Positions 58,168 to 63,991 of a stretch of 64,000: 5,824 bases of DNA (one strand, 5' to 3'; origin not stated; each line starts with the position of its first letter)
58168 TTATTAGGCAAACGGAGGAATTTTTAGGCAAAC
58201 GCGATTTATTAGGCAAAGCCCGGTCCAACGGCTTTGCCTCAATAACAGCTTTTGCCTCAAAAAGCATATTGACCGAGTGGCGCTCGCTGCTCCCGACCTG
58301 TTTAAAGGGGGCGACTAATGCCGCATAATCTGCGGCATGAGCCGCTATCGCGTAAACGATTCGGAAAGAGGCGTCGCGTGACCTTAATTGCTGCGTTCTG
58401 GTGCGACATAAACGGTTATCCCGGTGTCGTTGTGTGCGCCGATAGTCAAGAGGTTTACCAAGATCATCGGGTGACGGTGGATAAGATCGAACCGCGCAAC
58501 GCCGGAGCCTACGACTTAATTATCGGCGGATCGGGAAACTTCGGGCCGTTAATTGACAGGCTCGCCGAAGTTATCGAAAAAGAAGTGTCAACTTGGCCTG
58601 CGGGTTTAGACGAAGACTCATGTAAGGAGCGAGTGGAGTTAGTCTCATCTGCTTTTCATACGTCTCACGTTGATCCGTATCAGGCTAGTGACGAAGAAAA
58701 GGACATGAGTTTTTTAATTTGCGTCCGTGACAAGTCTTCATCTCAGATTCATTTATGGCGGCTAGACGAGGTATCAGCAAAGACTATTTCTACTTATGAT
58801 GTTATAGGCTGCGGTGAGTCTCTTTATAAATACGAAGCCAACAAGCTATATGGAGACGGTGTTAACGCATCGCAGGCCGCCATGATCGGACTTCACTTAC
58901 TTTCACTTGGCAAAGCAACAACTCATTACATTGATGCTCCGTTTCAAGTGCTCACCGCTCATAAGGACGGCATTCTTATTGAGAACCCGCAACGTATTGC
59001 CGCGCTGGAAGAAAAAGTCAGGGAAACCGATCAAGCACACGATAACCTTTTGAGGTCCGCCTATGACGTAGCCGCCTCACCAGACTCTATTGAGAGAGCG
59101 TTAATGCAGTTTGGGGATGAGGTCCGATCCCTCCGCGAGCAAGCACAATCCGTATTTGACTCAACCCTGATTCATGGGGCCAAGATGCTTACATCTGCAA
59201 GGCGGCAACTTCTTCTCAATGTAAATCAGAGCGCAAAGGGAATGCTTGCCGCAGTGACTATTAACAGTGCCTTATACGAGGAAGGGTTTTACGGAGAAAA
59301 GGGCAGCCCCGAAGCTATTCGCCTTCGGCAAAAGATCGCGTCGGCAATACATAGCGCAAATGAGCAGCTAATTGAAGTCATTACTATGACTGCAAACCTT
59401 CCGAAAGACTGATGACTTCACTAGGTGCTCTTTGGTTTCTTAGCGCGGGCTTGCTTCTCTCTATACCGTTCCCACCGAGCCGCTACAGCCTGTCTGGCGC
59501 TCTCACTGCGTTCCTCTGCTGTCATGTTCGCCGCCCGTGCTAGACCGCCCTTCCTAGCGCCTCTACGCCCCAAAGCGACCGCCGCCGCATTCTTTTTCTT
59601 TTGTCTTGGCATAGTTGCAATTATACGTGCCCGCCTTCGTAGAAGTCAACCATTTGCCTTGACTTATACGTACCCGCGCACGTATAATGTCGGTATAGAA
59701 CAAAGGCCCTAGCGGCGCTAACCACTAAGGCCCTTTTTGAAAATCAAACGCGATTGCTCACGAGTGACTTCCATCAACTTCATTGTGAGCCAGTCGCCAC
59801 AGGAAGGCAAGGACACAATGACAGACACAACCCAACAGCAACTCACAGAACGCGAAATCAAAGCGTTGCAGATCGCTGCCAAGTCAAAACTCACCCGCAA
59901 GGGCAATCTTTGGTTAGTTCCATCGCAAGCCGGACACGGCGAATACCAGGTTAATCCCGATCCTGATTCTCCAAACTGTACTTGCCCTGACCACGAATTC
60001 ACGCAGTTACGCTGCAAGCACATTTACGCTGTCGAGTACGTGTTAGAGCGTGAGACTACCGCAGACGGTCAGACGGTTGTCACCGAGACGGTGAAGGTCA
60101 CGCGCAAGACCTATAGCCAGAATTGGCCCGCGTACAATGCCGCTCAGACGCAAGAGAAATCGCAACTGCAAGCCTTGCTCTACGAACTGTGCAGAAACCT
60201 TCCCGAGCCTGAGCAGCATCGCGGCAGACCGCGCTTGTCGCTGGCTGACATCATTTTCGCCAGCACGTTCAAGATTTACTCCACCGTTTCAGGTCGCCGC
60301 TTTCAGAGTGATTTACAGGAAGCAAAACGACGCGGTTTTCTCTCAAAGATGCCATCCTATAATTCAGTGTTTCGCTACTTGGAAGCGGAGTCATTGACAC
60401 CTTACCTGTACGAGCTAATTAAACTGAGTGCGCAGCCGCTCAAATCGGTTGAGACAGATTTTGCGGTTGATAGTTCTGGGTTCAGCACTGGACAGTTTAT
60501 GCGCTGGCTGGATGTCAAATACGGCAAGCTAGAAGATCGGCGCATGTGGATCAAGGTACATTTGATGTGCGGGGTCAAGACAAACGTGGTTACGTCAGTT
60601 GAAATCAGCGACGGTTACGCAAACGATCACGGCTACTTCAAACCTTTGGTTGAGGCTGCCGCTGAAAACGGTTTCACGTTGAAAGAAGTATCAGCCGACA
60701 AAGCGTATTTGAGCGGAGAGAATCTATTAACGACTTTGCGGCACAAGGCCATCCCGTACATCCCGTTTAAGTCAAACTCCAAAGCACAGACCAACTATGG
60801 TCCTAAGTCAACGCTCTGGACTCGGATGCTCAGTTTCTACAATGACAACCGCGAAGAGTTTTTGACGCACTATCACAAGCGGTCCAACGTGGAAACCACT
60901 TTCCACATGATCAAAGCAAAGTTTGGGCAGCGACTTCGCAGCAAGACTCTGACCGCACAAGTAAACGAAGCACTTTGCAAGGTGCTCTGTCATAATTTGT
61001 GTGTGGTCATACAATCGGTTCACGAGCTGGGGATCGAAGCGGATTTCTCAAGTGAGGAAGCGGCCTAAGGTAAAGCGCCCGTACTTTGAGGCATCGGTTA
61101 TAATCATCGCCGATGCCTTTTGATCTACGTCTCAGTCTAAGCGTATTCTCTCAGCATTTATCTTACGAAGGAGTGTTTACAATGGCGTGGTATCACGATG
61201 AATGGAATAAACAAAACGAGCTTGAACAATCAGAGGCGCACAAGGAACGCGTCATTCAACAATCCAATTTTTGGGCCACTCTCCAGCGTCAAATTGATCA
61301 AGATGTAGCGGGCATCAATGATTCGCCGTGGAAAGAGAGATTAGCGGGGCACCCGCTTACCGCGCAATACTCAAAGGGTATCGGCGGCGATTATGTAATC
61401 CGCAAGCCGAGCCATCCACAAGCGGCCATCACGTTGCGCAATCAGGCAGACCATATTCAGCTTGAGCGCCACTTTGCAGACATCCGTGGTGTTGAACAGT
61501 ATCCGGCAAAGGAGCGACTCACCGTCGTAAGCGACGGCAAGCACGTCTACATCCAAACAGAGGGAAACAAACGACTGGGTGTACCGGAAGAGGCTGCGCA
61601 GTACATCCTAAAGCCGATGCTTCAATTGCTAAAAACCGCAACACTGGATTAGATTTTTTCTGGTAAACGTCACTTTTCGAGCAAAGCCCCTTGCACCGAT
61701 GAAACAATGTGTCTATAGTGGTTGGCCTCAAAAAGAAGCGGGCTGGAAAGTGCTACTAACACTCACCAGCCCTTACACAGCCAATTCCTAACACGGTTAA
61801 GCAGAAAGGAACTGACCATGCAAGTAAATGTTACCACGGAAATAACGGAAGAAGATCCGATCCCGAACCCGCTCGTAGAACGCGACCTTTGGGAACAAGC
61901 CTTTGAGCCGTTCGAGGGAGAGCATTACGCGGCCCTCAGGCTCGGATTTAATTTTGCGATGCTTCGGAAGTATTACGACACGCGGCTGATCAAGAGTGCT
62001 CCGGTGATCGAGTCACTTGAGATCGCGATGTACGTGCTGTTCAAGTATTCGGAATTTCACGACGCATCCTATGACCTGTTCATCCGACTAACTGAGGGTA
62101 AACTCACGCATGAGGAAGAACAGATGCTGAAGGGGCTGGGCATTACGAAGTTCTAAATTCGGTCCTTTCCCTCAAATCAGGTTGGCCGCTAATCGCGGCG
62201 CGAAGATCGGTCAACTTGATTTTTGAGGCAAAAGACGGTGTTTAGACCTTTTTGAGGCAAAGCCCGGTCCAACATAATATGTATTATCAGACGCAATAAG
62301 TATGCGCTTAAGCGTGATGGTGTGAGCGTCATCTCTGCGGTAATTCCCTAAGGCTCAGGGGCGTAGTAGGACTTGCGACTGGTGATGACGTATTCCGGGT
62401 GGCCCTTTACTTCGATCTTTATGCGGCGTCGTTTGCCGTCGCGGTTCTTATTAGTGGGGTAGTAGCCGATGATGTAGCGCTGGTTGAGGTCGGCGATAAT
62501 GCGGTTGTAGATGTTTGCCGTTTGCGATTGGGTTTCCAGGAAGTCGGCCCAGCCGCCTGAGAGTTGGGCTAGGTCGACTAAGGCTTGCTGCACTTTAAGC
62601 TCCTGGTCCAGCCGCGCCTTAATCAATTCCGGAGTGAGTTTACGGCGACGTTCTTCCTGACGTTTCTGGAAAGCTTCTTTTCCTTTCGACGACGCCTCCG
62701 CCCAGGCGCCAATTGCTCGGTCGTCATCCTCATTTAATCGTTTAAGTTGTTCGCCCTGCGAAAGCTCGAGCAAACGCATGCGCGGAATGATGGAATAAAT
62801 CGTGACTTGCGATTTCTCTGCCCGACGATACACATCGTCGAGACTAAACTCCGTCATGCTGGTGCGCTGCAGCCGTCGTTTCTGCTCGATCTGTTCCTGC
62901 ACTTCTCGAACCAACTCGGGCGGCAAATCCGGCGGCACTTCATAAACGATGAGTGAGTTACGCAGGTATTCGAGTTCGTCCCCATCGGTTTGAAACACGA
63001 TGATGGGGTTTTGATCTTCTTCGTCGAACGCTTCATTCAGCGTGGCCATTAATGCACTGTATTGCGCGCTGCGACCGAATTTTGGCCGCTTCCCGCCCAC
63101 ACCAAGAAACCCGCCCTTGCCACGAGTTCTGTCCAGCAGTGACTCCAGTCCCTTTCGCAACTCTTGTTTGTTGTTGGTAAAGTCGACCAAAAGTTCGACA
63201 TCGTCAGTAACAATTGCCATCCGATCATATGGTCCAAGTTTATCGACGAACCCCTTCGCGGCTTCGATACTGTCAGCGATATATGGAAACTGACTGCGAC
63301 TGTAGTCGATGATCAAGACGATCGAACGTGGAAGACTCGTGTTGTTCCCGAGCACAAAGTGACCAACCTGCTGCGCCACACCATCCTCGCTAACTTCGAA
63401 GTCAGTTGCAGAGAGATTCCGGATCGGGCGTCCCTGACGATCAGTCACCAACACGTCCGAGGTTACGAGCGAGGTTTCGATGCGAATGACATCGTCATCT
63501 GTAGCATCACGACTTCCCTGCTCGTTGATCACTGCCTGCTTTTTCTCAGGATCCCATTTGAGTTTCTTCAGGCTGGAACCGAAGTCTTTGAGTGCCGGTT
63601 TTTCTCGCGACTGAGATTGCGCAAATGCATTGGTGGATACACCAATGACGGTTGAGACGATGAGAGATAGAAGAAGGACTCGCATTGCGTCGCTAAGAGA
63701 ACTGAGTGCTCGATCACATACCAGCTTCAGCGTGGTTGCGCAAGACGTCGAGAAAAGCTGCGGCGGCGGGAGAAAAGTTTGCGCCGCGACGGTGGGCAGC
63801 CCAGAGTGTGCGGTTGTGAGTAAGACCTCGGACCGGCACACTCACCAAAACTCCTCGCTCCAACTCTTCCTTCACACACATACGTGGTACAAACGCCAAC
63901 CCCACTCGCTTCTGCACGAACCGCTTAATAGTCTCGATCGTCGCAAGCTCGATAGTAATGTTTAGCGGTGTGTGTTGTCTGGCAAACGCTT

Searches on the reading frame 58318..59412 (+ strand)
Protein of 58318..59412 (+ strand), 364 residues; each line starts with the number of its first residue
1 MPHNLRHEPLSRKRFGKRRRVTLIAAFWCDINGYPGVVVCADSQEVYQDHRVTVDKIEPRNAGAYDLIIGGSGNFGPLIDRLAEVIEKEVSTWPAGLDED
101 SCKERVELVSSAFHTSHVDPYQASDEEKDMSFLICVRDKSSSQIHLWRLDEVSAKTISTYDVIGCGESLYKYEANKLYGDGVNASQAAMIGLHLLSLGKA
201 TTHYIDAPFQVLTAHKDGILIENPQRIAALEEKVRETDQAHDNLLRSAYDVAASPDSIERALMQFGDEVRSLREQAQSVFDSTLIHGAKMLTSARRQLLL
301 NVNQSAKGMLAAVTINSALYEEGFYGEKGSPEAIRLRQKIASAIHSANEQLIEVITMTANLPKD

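Call 13: search_protein_families(library=pfam, proteins=[window:58318-59412:+], max_evalue=0.01)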
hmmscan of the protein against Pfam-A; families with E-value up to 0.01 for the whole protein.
window:58318-59412:+ (364 aa): 1 family
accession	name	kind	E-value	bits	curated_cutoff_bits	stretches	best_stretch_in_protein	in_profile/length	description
PF05957.18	DUF883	-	0.0041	17.5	25.4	0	328-352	24-48/53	DUF883 N-terminal domain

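Call 48: search_protein_families(library=padloc, proteins=[window:58318-59412:+], max_evalue=0.001)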
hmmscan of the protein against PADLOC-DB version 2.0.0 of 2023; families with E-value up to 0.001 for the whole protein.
window:58318-59412:+ (364 aa): 0 families

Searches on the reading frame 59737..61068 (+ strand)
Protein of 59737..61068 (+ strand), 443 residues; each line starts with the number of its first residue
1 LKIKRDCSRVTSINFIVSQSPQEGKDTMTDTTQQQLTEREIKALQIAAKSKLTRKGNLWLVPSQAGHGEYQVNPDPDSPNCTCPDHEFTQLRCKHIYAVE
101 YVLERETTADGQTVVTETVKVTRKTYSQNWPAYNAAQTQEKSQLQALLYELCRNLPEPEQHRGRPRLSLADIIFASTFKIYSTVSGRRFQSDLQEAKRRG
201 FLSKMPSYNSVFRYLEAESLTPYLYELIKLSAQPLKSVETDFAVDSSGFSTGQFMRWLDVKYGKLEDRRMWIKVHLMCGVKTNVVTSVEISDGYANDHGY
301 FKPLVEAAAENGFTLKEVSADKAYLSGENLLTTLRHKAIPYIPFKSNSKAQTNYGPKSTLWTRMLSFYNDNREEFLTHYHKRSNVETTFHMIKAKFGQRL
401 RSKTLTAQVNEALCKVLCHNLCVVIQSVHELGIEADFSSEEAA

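Call 13: search_protein_families(library=pfam, proteins=[window:59737-61068:+], max_evalue=0.01)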
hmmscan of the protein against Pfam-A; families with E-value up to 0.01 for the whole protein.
window:59737-61068:+ (443 aa): 2 families
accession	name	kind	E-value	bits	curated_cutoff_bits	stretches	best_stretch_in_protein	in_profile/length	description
PF01609.27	DDE_Tnp_1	-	2.4e-22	80.1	23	1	239-421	4-200/200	Transposase DDE domain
PF04434.22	SWIM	-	1e-06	28.6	19.6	1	70-102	1-36/38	SWIM zinc finger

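Call 17: search_protein_families(library=ncbifam, proteins=[window:59737-61068:+], max_evalue=0.01)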
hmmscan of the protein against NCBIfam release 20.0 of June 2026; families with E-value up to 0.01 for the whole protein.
window:59737-61068:+ (443 aa): 10 families
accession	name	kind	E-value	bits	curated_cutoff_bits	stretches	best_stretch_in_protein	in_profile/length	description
NF033579.1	transpos_IS5_2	equivalog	1.4e-35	123.2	140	1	129-421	2-287/289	IS5 family transposase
NF033551.1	transpos_IS1182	equivalog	5.4e-17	61.9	270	1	273-355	269-353/488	IS1182 family transposase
NF033592.1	transpos_IS4_1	equivalog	2e-08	33.8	115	1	224-345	85-207/332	IS4 family transposase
NF033593.1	transpos_ISNCY_1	equivalog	1e-06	27.7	325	1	280-424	309-442/444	ISNCY family transposase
NF033581.1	transpos_IS5_4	equivalog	7e-06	25.6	140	1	271-403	154-265/285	IS5 family transposase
NF033520.1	transpos_IS982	equivalog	1e-05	25.3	130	0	187-351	21-188/243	IS982 family transposase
NF033580.1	transpos_IS5_3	equivalog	0.00012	21.7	110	1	271-390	127-226/258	IS5 family transposase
NF033559.2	transpos_IS1634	equivalog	0.00016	20.8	100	0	371-398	371-398/483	IS1634 family transposase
NF033578.1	transpos_IS5_1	equivalog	0.0024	17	275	1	273-424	285-416/419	IS5 family transposase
NF033591.1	transpos_IS4_2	equivalog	0.0056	15.8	152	0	330-407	181-259/340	IS4 family transposase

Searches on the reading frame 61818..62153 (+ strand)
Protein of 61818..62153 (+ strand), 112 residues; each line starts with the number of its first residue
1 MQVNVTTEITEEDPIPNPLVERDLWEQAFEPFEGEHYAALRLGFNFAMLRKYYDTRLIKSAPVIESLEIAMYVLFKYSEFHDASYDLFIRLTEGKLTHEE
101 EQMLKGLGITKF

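Call 60: find_homologous_proteins(query=window:61818-62153:+)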
Query seq(112 aa) (112 aa): 80 proteins with E <= 0.001 among 80 candidates.
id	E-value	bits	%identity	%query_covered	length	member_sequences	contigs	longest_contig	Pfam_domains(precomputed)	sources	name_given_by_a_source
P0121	3.8e-68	245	100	100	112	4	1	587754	-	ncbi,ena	-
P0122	5.3e-65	235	96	100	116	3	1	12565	-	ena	-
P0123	7.4e-61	221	88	100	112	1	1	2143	-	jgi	jgi:hypothetical protein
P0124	4.0e-60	219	88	100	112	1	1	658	-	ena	-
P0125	6.2e-59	215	89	100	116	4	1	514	-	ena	-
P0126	1.6e-58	214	89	100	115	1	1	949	-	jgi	jgi:hypothetical protein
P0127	4.1e-58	212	88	100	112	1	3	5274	-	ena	-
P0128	1.1e-56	208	85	100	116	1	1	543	-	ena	-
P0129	1.1e-56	208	87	100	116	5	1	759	-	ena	-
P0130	1.4e-56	207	86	98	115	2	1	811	-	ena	-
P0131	4.1e-55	203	84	100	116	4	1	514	-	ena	-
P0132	1.6e-54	201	82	100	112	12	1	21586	-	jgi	-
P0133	7.9e-54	199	84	100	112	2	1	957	-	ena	-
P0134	1.8e-52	194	79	100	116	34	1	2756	-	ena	-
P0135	1.9e-52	194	90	88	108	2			-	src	-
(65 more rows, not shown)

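Call 61: find_encoding_contigs(protein=P0121, flank=10000, max_places=4)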
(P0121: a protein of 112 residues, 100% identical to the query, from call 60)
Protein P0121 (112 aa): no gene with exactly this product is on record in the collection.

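Call 69: predict_structure(alignment_id=A2)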
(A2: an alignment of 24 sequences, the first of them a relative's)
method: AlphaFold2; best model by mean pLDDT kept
length: 112 residues; sequences in the alignment: 24
mean_pLDDT: 78.9   pTM: 0.65
mean pLDDT of the five models: 78.9, 78.8, 77.6, 75.5, 75.3
residues with pLDDT >= 90: 19; 70-90: 73; 50-70: 6; < 50: 14
segments of 3 or more residues with pLDDT < 50: 1-14
pLDDT, mean of each block of 10 residues (from residue 1): 42 58 92 89 85 79 87 87 84 87 79 66
secondary structure, 60 per line:
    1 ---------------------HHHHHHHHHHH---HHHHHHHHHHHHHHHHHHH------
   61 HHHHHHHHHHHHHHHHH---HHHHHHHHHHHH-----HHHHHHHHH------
elements in order: H22-32 H36-54 H61-77 H81-92 H98-106

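Call 72: fold_search(model_id=the predicted structure, library=pdb)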
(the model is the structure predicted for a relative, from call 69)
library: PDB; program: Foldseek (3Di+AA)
matches with E <= 10: 41; with E <= 0.001: 0
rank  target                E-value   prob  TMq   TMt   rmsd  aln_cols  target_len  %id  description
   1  6yvd_D                1.6e+00  0.21  0.32  0.11  13.7        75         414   12  Head segment of the S.cerevisiae condensin holocomplex in presence of ATP (released 2020-07-22)
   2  4nhw_C                3.9e+00  0.09  0.30  0.19   9.9       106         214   12  Crystal structure of glutathione transferase SMc00097 from Sinorhizobium meliloti, target EFI-507275, with one glutath (released 2013-11-20)
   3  4nhw_D                4.3e+00  0.08  0.27  0.18  10.2       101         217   11  Crystal structure of glutathione transferase SMc00097 from Sinorhizobium meliloti, target EFI-507275, with one glutath (released 2013-11-20)
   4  3lay_A                4.6e+00  0.21  0.38  0.53  14.8        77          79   10  Alpha-Helical barrel formed by the decamer of the zinc resistance-associated protein (STM4172) from Salmonella enteric (released 2010-01-19)
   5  6b24_A                4.8e+00  0.08  0.27  0.25  11.4        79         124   18  Crystal structure of fluoride channel Fluc Ec2 F80Y Mutant (released 2017-10-11)
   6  7kka_B                5.1e+00  0.05  0.23  0.21  11.6        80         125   19  Fluoride channel Fluc-Ec2 mutant S81A with bromide (released 2021-08-04)
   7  3lay_D                5.4e+00  0.16  0.38  0.53  13.8        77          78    8  Alpha-Helical barrel formed by the decamer of the zinc resistance-associated protein (STM4172) from Salmonella enteric (released 2010-01-19)
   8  2d4u_A                5.4e+00  0.16  0.38  0.28   8.7       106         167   17  Crystal Structure of the ligand binding domain of the bacterial serine chemoreceptor Tsr (released 2006-11-14)
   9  5by9_D                5.4e+00  0.05  0.26  0.14  15.3       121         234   14  The crystal structure of polyglycilated 14-3-3 protein from Giardia intestinalis (released 2016-04-27)
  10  3lay_G                5.7e+00  0.18  0.39  0.55  14.8        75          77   11  Alpha-Helical barrel formed by the decamer of the zinc resistance-associated protein (STM4172) from Salmonella enteric (released 2010-01-19)
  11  4v61_AT               5.7e+00  0.09  0.34  0.37   7.1        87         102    8  Homology model for the Spinach chloroplast 30S subunit fitted to 9.4A cryo-EM map of the 70S chlororibosome. (released 2014-07-09)
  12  7y6c_A                5.7e+00  0.07  0.26  0.36   9.5        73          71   18  Crystal structure of the EscE/EsaG/EsaH complex (released 2022-07-20)
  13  7y6b_D                6.0e+00  0.06  0.26  0.36   9.7        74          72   19  Crystal structure of the EscE/EsaH complex (released 2022-07-20)
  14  4nhw_B                6.0e+00  0.05  0.26  0.17  10.7       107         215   10  Crystal structure of glutathione transferase SMc00097 from Sinorhizobium meliloti, target EFI-507275, with one glutath (released 2013-11-20)
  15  6b2a_A                6.0e+00  0.04  0.23  0.22  11.6        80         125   18  Crystal structure of fluoride channel Fluc Ec2 F80M Mutant (released 2017-10-11)
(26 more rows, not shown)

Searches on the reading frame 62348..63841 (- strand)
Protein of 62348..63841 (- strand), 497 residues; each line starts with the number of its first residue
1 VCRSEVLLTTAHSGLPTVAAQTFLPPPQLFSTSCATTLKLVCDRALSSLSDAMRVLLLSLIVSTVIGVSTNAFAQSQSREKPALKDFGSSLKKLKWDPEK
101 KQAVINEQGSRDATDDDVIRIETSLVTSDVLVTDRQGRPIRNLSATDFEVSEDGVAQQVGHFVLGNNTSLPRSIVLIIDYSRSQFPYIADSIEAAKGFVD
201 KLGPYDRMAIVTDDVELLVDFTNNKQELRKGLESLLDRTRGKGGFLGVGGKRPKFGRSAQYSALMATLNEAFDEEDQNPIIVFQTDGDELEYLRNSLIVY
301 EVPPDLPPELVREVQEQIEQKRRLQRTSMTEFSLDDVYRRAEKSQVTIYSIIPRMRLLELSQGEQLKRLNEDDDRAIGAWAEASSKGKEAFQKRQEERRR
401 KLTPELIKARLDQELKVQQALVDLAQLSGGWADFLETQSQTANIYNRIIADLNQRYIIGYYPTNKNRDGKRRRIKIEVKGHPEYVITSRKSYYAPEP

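Call 13: search_protein_families(library=pfam, proteins=[window:62348-63841:-], max_evalue=0.01)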
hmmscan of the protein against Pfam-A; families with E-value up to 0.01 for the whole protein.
window:62348-63841:- (497 aa): 1 family
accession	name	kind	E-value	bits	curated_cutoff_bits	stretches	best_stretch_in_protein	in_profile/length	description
PF13519.12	VWA_2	-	0.00066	20.7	27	1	174-287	1-106/107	von Willebrand factor type A domain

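Call 17: search_protein_families(library=ncbifam, proteins=[window:62348-63841:-], max_evalue=0.01)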
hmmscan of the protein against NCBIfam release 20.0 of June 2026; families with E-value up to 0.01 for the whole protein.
window:62348-63841:- (497 aa): 1 family
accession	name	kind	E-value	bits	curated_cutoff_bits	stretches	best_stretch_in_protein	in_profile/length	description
TIGR03436.1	acidobact_VWFA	subfamily_domain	1.9e-42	145.9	81.25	1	118-495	2-324/324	VWA domain-containing protein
